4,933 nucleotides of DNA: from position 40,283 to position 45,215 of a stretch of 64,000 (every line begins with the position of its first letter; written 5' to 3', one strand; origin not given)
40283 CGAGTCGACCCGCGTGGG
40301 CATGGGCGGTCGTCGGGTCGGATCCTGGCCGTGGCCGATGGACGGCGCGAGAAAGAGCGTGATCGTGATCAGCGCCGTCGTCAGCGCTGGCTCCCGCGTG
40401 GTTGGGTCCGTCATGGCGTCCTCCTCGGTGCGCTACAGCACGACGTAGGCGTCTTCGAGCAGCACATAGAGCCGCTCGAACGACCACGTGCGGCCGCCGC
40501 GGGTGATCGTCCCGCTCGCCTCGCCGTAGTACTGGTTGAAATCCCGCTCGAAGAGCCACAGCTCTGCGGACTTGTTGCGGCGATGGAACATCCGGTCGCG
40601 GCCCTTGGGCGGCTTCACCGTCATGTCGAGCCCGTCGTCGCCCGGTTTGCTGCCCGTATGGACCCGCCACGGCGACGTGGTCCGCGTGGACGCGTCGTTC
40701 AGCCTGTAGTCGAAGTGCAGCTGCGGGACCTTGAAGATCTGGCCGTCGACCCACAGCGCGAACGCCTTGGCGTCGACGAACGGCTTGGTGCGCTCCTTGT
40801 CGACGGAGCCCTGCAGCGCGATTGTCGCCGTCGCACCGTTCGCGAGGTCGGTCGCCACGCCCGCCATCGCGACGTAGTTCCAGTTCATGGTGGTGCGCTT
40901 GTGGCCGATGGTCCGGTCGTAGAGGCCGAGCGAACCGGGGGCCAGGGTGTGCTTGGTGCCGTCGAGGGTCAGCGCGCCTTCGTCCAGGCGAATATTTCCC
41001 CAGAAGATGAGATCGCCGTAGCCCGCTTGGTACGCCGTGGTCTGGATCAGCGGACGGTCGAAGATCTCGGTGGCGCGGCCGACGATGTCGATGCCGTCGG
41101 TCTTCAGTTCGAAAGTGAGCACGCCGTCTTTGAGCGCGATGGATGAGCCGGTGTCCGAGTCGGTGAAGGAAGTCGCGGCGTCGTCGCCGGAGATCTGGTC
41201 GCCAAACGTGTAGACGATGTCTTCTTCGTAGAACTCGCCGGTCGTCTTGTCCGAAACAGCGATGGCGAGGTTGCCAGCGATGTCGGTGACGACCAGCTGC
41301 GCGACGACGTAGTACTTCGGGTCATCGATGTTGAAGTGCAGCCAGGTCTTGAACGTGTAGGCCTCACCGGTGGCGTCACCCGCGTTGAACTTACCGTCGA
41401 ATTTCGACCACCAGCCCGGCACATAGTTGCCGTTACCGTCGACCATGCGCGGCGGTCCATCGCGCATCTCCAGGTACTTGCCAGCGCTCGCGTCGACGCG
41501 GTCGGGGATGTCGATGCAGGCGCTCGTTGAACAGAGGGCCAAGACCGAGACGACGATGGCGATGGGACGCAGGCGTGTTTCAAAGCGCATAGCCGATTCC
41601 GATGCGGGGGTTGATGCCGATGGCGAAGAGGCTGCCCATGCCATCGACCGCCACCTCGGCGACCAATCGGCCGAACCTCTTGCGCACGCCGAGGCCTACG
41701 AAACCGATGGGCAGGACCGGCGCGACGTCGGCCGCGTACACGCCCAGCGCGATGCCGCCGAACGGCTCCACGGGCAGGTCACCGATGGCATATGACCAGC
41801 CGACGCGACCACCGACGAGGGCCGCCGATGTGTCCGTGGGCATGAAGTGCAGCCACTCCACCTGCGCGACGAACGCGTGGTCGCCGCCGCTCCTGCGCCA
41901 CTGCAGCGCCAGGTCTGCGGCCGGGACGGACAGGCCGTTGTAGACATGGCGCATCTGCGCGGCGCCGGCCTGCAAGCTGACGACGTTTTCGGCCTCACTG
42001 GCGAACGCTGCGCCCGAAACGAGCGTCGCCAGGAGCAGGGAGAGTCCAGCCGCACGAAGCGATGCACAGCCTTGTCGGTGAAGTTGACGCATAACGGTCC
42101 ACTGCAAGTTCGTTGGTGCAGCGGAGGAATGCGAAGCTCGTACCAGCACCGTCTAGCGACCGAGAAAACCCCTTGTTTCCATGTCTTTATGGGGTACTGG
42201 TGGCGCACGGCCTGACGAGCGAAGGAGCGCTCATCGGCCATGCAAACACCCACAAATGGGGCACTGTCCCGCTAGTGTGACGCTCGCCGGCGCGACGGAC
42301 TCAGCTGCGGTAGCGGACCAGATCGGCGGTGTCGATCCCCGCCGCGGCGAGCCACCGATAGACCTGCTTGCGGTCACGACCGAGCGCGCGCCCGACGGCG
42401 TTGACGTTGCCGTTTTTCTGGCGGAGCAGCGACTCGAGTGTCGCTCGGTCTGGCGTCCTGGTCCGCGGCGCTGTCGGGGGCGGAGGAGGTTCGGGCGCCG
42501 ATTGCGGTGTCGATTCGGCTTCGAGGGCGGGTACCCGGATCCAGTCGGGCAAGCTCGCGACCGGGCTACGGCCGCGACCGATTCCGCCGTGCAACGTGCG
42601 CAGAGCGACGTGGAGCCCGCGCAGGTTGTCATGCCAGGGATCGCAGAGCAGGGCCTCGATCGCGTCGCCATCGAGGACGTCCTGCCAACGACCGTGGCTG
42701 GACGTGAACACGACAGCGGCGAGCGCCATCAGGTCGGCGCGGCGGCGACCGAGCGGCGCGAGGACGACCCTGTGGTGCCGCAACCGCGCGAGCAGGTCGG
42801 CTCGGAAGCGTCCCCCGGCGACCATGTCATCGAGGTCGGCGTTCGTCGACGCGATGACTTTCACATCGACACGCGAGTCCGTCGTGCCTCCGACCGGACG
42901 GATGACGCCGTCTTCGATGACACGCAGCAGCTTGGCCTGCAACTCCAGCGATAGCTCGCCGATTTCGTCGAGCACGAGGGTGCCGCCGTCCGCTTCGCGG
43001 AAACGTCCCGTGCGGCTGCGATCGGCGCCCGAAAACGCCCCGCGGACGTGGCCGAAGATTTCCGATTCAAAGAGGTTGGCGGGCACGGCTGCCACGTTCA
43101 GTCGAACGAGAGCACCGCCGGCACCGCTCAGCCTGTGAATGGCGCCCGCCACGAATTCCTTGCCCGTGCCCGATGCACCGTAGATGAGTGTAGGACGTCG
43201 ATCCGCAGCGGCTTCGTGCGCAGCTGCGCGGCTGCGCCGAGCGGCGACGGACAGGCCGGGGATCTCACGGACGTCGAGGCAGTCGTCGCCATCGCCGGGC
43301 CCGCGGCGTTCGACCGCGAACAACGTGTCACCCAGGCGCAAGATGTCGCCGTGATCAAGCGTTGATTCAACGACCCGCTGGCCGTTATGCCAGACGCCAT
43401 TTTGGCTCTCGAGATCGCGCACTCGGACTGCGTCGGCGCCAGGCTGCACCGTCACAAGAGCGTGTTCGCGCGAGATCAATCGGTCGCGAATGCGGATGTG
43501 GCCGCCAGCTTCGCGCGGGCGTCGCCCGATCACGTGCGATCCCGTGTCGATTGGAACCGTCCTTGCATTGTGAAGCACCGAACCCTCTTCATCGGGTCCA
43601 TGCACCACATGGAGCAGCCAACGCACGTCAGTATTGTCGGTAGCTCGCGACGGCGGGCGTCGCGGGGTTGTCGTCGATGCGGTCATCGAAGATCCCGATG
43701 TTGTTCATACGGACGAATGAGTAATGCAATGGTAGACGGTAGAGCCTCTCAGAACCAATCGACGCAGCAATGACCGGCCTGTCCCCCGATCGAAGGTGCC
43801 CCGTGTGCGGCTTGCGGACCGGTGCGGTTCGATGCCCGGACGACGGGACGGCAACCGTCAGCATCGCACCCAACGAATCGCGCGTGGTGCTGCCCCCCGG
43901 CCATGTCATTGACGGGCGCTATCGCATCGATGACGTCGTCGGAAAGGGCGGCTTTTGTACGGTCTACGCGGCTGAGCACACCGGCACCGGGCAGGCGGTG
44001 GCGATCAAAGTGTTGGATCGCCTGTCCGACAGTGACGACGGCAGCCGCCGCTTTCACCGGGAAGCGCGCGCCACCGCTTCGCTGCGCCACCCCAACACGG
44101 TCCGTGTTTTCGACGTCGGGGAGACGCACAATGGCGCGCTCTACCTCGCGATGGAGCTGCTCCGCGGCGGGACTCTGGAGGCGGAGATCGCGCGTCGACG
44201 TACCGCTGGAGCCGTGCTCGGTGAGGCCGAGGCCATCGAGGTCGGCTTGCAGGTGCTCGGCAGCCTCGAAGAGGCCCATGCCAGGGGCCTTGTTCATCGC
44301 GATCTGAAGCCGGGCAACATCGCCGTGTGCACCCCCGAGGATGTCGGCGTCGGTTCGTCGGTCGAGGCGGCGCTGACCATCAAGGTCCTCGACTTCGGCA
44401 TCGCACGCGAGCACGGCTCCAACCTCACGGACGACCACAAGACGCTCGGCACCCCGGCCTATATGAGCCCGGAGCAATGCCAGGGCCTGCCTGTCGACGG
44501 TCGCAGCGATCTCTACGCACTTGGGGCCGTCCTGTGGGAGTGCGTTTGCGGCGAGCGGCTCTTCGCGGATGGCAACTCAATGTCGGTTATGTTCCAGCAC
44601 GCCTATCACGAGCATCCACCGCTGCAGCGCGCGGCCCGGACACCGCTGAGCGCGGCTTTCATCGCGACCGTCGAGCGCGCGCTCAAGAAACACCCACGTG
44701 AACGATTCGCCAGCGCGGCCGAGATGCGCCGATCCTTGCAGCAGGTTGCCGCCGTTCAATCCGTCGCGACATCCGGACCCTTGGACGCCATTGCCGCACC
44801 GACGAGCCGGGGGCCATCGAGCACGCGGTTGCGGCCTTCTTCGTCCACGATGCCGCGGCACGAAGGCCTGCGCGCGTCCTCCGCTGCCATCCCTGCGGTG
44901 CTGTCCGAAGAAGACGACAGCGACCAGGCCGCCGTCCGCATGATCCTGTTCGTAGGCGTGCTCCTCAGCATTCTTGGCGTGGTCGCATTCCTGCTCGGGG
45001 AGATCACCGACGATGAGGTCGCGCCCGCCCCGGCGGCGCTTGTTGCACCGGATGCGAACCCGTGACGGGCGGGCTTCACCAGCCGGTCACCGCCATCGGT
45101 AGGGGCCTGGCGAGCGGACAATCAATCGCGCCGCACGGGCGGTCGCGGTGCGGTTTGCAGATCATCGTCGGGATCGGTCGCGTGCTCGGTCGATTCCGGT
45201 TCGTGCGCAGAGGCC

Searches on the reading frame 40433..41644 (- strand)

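Call 12: search_protein_families(library=pfam, proteins=[window:40433-41644:-], max_evalue=0.001)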
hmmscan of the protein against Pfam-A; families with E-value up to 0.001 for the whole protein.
window:40433-41644:- (403 aa): 1 family
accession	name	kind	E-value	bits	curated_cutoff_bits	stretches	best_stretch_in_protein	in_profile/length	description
PF10974.15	DUF2804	-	5.5e-16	59.1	26.9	1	222-399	180-335/339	Domain of unknown function (DUF2804)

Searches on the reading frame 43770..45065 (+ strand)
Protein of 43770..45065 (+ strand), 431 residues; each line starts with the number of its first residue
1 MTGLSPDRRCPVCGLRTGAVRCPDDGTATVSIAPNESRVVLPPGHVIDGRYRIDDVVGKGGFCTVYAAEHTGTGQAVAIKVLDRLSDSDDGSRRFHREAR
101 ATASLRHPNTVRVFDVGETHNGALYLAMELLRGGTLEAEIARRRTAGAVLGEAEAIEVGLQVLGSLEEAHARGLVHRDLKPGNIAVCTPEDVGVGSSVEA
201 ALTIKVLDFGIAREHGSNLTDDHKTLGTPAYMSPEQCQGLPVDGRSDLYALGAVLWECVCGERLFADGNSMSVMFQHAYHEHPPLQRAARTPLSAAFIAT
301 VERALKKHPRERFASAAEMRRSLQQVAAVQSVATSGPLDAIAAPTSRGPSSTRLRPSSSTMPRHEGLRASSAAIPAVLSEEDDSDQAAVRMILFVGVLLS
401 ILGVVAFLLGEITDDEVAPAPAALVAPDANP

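Call 11: search_protein_families(library=pfam, proteins=[window:43770-45065:+], max_evalue=0.001)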
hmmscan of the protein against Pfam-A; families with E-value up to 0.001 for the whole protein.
window:43770-45065:+ (431 aa): 4 families
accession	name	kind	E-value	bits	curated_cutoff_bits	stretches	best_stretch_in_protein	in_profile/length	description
PF00069.31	Pkinase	-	7.5e-42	144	31.7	1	51-314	1-253/263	Protein kinase domain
PF07714.23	PK_Tyr_Ser-Thr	-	1.2e-26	94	23.1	1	53-285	3-225/258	Protein tyrosine and serine/threonine kinase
PF03109.22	ABC1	-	7.2e-05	22.5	22.9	0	102-218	121-220/244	ABC1 atypical kinase-like domain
PF01636.29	APH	-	0.00013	22.3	23.2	0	166-187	158-183/239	Phosphotransferase enzyme family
